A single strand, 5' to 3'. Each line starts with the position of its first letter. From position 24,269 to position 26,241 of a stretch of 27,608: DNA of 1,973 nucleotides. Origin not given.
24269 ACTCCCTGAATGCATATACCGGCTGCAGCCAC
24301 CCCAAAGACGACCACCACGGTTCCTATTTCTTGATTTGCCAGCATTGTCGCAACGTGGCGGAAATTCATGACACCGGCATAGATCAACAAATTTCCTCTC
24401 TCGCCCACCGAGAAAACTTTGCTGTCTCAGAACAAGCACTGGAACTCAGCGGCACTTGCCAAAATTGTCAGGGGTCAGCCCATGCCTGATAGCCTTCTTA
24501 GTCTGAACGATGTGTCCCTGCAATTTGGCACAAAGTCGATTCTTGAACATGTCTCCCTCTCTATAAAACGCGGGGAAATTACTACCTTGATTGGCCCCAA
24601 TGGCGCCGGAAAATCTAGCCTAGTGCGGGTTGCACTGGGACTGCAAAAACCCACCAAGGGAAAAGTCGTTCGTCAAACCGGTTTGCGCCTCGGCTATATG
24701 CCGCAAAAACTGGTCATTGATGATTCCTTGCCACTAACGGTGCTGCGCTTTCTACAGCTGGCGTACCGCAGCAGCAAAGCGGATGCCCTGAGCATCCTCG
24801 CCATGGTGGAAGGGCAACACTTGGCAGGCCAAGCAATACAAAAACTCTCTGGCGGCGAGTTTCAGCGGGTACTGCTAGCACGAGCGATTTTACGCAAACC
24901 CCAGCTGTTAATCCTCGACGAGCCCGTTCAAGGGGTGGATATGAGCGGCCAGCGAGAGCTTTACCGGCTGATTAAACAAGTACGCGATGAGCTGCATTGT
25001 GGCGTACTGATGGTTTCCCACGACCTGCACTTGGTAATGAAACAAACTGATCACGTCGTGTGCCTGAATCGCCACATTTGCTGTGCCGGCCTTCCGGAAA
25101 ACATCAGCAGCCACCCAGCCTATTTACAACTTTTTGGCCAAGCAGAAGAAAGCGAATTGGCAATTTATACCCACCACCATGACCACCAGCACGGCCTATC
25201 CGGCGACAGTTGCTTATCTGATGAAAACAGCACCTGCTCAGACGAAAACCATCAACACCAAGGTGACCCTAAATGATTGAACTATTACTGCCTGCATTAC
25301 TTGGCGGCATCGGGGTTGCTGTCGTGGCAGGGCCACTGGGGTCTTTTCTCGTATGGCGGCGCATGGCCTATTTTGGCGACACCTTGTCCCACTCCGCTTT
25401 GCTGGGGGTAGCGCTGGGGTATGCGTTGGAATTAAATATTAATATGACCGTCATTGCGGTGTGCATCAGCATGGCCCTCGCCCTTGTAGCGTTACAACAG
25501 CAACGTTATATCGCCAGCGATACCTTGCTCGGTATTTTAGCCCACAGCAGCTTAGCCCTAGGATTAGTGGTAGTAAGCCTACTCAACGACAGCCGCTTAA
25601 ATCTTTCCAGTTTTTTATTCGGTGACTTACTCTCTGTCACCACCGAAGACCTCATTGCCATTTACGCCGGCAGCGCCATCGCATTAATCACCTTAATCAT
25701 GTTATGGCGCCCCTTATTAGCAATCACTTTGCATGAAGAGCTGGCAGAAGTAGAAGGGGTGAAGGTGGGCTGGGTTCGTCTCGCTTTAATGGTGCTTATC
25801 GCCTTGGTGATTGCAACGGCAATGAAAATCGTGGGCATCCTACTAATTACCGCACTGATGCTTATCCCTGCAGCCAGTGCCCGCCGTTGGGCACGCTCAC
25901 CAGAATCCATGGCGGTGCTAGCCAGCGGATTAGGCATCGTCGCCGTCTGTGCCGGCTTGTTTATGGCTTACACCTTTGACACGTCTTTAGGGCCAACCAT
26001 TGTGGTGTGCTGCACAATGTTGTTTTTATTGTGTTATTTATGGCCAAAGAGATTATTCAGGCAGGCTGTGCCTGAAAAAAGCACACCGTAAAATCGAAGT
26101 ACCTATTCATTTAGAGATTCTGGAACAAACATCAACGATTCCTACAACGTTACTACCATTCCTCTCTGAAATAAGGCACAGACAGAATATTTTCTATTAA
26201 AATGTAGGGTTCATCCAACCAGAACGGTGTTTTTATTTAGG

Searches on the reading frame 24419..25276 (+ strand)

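Call 35: search_protein_families(library=pfam, proteins=[window:24419-25276:+], max_evalue=0.001)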
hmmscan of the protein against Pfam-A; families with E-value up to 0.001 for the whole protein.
window:24419-25276:+ (285 aa): 3 families
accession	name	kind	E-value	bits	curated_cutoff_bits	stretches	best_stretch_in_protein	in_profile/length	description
PF00005.33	ABC_tran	-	4.4e-27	95.8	25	1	42-170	1-136/137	ABC transporter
PF13304.12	AAA_21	-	3.5e-09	37.6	27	1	149-206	243-303/304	AAA domain, putative AbiEii toxin, Type IV TA system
PF02463.25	SMC_N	-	0.00012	22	40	0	39-70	11-42/220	RecF/RecN/SMC N terminal domain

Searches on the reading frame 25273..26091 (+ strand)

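Call 35: search_protein_families(library=pfam, proteins=[window:25273-26091:+], max_evalue=0.001)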
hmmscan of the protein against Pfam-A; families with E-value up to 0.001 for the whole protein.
window:25273-26091:+ (272 aa): 2 families
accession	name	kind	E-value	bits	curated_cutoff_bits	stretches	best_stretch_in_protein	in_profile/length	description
PF00950.22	ABC-3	-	1.3e-76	258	20.1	1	1-254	1-254/258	ABC 3 transport family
PF01032.23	FecCD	-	3.1e-06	26.9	26.5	1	42-235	83-285/311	FecCD transport family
